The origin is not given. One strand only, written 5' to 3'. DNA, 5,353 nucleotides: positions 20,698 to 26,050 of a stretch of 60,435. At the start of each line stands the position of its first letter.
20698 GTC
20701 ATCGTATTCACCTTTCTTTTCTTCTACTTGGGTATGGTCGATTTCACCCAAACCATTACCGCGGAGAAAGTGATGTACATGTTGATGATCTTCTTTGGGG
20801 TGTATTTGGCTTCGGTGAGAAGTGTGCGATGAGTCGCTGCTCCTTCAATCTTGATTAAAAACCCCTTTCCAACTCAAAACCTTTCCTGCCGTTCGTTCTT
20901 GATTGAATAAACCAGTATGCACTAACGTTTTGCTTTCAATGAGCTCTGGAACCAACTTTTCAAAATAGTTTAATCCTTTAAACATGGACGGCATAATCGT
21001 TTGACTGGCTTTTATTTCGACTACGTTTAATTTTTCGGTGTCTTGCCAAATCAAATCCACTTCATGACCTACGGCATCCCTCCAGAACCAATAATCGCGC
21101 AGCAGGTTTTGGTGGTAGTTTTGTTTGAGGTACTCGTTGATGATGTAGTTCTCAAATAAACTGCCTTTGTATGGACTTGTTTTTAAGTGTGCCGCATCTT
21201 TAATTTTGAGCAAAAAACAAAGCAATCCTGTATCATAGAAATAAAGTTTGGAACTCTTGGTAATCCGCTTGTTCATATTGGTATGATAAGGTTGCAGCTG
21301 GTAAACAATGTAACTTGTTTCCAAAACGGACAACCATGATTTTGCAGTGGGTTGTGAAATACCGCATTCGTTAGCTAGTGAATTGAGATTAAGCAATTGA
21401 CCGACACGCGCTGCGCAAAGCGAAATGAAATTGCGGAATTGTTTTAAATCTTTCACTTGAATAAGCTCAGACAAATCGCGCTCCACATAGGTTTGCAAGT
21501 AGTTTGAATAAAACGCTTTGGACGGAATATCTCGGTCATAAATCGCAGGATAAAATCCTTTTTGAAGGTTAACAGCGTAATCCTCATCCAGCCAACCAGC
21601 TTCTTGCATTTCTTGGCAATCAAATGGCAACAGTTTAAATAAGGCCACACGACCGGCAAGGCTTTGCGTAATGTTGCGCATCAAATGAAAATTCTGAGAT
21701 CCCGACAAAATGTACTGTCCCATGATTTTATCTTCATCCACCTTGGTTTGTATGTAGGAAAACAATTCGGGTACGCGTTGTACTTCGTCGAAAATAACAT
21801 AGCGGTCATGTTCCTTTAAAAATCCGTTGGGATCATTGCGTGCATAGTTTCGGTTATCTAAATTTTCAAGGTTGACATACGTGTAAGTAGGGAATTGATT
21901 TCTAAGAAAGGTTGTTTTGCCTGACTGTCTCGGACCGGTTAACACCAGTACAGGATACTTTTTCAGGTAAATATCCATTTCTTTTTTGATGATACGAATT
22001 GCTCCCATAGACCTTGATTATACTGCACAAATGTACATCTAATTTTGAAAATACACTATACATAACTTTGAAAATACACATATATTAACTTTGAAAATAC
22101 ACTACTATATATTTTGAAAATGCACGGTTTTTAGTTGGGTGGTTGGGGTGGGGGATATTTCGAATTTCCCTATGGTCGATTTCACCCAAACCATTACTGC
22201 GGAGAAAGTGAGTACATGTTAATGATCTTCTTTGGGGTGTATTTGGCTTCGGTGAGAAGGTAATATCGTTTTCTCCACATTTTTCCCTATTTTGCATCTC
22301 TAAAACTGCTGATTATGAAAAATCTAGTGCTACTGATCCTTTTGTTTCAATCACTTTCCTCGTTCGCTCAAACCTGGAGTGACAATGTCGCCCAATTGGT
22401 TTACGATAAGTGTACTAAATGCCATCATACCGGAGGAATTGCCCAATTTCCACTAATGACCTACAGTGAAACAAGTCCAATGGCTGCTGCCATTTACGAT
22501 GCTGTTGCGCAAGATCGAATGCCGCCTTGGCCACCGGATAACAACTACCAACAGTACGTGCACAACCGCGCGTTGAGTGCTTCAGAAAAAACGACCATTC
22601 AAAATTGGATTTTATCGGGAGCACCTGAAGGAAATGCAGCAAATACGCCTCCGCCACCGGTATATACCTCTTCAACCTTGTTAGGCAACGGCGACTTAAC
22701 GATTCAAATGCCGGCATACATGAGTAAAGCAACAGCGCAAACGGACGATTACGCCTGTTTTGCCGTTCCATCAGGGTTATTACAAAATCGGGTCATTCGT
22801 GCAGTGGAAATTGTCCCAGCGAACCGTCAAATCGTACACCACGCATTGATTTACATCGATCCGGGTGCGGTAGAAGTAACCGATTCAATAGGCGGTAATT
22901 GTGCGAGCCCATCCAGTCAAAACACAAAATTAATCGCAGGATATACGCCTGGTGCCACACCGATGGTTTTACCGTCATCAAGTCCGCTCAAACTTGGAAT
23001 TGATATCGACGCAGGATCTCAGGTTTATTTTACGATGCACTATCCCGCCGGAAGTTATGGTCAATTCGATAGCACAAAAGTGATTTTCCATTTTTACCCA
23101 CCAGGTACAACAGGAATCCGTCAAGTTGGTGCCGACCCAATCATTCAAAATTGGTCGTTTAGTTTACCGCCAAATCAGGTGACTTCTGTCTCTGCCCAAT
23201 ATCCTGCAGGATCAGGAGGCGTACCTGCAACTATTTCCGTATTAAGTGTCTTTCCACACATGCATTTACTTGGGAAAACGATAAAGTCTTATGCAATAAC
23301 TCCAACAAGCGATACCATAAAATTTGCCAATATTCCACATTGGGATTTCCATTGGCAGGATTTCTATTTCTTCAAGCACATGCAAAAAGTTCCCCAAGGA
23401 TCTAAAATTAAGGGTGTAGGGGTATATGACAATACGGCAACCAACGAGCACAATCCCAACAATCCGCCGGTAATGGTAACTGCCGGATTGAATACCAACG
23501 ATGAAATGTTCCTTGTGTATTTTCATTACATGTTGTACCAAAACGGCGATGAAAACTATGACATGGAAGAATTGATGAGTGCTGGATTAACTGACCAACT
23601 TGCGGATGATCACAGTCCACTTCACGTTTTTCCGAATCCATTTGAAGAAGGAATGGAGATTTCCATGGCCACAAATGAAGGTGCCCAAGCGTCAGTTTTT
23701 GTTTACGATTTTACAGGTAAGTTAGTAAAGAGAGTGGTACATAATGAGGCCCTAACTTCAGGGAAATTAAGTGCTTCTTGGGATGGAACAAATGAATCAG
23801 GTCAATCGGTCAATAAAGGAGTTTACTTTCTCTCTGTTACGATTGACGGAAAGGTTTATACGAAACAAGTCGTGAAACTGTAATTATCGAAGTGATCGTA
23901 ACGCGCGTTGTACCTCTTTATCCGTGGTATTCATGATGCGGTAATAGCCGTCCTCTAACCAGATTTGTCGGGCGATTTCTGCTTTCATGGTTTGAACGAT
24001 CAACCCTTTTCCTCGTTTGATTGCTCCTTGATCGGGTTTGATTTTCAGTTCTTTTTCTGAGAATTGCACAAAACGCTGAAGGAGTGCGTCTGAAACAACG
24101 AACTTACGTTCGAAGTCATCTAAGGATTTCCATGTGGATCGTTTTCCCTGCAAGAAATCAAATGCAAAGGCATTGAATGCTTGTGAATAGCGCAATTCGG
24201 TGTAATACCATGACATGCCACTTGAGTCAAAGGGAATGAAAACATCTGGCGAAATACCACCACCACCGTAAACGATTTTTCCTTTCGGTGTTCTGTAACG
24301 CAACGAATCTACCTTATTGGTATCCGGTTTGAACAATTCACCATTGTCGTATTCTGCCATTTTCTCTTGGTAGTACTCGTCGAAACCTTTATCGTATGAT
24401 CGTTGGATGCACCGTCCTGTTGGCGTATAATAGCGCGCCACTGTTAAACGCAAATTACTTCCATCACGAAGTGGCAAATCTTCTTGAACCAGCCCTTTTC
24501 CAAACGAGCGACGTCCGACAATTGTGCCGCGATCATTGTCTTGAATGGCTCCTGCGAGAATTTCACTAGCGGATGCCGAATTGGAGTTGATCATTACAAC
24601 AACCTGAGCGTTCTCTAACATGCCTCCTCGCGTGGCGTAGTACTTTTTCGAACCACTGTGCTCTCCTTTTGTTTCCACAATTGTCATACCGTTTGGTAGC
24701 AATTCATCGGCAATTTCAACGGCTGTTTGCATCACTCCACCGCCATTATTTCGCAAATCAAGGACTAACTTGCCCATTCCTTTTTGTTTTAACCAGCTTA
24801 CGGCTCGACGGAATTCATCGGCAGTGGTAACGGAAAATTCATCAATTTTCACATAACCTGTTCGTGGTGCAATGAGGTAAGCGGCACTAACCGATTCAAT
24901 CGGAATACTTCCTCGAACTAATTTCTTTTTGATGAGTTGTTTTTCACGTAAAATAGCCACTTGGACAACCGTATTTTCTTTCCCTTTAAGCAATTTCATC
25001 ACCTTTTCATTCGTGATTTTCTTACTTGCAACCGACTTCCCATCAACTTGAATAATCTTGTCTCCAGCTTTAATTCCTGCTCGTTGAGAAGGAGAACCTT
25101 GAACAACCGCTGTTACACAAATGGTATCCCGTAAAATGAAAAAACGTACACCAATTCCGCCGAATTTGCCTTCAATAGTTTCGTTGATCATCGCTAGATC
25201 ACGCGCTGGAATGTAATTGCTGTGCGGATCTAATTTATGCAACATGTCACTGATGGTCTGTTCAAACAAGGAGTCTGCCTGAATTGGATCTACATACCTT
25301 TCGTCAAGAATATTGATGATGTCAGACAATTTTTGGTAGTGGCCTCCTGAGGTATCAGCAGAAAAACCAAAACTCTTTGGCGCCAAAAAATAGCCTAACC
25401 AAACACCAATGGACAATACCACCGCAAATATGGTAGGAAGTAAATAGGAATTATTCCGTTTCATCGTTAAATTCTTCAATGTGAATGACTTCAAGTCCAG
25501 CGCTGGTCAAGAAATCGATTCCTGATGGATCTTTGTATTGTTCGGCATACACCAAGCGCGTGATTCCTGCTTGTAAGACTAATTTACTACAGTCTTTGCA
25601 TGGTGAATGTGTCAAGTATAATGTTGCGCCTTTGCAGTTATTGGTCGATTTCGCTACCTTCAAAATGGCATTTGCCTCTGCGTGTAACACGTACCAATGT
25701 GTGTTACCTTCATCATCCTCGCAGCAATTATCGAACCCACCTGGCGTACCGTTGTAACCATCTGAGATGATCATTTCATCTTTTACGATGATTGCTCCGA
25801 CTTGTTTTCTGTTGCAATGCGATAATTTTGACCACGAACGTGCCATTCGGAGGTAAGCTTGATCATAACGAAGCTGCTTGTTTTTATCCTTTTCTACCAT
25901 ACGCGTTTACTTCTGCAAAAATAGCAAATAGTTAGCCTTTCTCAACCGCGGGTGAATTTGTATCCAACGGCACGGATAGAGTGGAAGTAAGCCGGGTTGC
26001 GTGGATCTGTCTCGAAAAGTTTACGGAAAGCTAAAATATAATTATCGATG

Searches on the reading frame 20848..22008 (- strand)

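Call 49: search_protein_families(library=pfam, proteins=[window:20848-22008:-], max_evalue=0.001)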
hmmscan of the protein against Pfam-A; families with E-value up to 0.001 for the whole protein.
window:20848-22008:- (387 aa): 2 families
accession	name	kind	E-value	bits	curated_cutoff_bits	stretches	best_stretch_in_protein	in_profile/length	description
PF13635.12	DUF4143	-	9.4e-50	168.9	28.1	1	176-335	1-160/160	Domain of unknown function (DUF4143)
PF13173.12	AAA_14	-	1.2e-28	100.2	27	1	19-134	3-128/129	AAA domain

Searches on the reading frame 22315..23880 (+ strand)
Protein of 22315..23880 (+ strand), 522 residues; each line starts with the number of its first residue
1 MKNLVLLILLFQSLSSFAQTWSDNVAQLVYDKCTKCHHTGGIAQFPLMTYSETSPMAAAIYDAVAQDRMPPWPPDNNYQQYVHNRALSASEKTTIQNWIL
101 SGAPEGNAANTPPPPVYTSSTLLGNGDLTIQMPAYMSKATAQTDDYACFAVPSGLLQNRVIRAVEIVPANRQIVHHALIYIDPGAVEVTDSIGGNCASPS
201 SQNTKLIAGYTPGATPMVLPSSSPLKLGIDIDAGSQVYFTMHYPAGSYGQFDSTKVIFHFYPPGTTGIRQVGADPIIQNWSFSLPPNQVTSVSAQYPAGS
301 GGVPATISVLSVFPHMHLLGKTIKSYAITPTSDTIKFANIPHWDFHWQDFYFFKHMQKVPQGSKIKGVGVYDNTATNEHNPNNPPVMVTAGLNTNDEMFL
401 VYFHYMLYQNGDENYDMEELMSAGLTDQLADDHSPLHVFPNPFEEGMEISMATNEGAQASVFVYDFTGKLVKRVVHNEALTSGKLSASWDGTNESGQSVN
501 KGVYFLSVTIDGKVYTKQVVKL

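Call 49: search_protein_families(library=pfam, proteins=[window:22315-23880:+], max_evalue=0.001)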
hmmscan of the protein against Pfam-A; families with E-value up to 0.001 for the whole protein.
window:22315-23880:+ (522 aa): 4 families
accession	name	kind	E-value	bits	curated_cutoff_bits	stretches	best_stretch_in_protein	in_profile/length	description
PF03712.20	Cu2_monoox_C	-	7.6e-10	38.9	23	1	306-413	44-137/157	Copper type II ascorbate-dependent monooxygenase, C-terminal domain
PF18962.6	Por_Secre_tail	-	3.8e-08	33.9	27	1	438-519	1-73/75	Secretion system C-terminal sorting domain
PF13860.13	FlgD_ig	-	5.7e-08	33.1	27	1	449-509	12-74/79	FlgD Ig-like domain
PF13585.12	CHU_C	-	0.00095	19.7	27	0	449-513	20-76/86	CHU_C Type IX secretion signal domain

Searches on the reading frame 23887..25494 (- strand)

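Call 49: search_protein_families(library=pfam, proteins=[window:23887-25494:-], max_evalue=0.001)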
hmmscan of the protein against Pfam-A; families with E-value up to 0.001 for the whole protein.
window:23887-25494:- (536 aa): 5 families
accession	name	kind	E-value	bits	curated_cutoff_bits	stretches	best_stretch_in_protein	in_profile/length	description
PF03572.23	Peptidase_S41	-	4.6e-49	166.6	24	1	211-365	1-156/165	Peptidase family S41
PF17820.7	PDZ_6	-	3e-12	46.5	27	1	127-183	2-54/54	PDZ domain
PF13180.12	PDZ_2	-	8.5e-12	45.6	27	1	112-187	1-73/80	PDZ domain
PF00595.29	PDZ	-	1.8e-09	38.3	23.2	1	119-181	17-80/81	PDZ domain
PF22694.1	CtpB_N-like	-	0.00026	21.8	27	1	51-95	36-81/85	Activating protease CtpB N-terminal domain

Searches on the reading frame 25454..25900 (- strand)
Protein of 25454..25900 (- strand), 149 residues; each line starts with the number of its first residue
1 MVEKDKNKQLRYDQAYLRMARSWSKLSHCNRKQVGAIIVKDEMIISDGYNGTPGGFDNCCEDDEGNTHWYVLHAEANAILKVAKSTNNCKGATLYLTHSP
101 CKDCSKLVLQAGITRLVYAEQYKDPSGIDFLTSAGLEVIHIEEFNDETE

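Call 49: search_protein_families(library=pfam, proteins=[window:25454-25900:-], max_evalue=0.001)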
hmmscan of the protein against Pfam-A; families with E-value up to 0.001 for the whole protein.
window:25454-25900:- (149 aa): 5 families
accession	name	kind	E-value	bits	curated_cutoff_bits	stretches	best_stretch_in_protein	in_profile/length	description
PF00383.29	dCMP_cyt_deam_1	-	2.9e-23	82.1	25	1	13-119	4-101/102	Cytidine and deoxycytidylate deaminase zinc-binding region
PF14437.12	MafB19-deam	-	2e-18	67.1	27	1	20-148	11-125/142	MafB19-like deaminase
PF14439.12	Bd3614-deam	-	6.2e-06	26.6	38.5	1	66-120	29-90/113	Bd3614-like deaminase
PF18750.7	SNAD4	-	0.00017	22.1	27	1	71-110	31-73/130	Secreted Novel AID/APOBEC-like Deaminase 4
PF08210.17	APOBEC_N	-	0.00034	21.1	25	1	67-110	42-87/170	APOBEC-like N-terminal domain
